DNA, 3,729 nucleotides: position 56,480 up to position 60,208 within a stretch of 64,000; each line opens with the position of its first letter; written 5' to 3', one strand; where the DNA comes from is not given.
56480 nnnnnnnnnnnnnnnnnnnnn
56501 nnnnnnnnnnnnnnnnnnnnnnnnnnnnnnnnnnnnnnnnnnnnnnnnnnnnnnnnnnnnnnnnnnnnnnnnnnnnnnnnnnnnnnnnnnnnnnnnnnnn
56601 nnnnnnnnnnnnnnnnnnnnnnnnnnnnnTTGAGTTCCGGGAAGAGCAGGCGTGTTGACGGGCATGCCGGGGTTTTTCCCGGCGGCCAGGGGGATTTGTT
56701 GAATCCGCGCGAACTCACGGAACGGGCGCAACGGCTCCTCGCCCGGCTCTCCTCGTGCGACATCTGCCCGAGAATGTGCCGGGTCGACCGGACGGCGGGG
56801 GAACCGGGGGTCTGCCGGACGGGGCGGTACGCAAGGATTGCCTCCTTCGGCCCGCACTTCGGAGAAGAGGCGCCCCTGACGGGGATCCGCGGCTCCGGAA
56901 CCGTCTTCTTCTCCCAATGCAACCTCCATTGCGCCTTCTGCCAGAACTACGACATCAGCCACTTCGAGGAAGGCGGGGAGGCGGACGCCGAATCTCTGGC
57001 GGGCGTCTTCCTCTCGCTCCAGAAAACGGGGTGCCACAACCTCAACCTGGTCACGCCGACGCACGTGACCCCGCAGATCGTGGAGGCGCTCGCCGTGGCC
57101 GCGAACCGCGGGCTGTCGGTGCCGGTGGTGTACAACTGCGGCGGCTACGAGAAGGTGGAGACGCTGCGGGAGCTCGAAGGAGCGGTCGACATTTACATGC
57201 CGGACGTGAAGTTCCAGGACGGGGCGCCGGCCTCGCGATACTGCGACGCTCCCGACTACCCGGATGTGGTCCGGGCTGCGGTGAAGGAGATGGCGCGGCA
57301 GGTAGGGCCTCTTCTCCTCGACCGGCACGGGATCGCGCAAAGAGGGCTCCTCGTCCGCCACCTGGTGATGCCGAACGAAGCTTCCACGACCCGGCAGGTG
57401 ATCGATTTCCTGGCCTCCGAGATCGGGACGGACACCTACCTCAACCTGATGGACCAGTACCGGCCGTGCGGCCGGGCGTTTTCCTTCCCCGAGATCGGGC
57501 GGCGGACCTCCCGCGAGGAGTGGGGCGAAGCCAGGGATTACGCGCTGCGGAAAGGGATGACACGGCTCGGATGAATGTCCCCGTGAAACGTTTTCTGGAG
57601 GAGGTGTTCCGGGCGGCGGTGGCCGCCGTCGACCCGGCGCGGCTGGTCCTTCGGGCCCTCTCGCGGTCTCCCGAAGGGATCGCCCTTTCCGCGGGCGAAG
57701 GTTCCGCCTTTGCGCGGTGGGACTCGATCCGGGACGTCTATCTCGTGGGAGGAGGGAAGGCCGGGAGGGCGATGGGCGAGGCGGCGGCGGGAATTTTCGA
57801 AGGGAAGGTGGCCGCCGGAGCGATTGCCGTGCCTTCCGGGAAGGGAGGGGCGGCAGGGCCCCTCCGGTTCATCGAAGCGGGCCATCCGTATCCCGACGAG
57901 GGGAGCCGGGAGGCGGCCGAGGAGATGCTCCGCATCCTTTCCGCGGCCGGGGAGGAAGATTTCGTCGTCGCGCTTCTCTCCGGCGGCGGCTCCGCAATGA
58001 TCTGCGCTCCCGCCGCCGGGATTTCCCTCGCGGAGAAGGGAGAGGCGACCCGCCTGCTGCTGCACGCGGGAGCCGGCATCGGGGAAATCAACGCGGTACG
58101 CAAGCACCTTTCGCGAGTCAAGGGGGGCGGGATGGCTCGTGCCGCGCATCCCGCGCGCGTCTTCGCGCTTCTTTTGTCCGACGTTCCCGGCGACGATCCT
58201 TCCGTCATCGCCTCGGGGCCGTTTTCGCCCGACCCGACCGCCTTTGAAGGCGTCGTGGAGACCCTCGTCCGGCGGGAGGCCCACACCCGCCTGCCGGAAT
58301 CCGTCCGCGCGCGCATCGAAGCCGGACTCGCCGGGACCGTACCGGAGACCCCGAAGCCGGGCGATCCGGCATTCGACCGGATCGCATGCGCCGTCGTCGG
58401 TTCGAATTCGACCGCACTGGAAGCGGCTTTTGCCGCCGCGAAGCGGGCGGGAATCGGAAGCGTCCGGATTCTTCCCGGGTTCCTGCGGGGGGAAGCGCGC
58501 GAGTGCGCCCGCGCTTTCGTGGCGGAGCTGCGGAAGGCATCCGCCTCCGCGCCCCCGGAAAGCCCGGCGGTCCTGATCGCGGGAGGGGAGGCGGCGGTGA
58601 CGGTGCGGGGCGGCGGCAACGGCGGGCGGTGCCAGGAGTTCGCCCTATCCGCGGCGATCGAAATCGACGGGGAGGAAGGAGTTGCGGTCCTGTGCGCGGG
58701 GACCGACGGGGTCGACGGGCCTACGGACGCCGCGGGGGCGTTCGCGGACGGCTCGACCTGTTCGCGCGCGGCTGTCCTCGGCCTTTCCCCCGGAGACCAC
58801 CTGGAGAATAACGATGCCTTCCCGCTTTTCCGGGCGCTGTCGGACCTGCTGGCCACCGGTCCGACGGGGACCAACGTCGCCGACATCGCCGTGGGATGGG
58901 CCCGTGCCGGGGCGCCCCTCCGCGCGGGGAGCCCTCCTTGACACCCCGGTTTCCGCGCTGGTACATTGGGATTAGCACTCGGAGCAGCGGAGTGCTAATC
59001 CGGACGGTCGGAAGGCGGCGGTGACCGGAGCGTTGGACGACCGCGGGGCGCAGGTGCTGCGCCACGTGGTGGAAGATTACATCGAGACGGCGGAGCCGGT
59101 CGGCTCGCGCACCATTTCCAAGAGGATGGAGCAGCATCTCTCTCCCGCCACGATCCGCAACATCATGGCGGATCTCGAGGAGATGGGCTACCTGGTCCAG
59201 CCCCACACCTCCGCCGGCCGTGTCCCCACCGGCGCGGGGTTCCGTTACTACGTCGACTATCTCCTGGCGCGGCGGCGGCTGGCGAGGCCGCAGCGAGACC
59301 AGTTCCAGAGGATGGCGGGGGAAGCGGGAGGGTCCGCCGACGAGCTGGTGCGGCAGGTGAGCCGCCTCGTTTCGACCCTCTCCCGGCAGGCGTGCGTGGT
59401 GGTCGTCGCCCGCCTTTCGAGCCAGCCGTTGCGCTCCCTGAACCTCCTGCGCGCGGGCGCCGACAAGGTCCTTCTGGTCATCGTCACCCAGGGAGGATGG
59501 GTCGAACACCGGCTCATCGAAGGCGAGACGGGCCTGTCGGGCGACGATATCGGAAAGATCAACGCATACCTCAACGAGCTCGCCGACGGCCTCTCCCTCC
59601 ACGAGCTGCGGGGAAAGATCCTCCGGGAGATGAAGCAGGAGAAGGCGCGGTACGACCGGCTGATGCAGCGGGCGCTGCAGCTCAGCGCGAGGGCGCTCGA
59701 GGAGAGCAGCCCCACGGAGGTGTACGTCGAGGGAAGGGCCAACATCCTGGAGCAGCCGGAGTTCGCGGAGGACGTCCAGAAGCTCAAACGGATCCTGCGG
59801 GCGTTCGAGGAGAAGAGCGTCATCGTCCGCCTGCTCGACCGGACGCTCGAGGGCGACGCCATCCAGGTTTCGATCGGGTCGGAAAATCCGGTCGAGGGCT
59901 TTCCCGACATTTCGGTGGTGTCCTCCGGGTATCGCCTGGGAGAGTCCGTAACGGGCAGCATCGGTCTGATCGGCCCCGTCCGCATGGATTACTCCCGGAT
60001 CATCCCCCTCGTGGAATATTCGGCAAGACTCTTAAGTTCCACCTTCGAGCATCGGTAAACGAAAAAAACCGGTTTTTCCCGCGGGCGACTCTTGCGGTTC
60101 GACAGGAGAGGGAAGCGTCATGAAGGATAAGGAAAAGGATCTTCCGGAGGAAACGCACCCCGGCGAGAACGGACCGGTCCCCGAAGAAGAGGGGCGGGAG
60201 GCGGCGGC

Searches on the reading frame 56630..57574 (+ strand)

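Call 29: search_protein_families(library=pfam, proteins=[window:56630-57574:+], max_evalue=0.0001)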
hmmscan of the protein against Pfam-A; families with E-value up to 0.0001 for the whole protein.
window:56630-57574:+ (314 aa): 2 families
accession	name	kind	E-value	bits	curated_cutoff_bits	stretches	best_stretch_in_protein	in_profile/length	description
PF04055.27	Radical_SAM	-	1.1e-05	26.1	29.5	1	93-192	3-108/166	Radical SAM superfamily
PF13353.11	Fer4_12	-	6.1e-05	23.8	22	1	85-141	5-59/137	4Fe-4S single cluster domain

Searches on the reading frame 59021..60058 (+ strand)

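Call 29: search_protein_families(library=pfam, proteins=[window:59021-60058:+], max_evalue=0.0001)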
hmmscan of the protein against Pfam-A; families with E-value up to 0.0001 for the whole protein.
window:59021-60058:+ (345 aa): 1 family
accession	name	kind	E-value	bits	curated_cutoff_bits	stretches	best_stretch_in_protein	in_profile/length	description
PF01628.27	HrcA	-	3.7e-63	213.8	22.2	1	107-328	1-215/215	HrcA protein C terminal domain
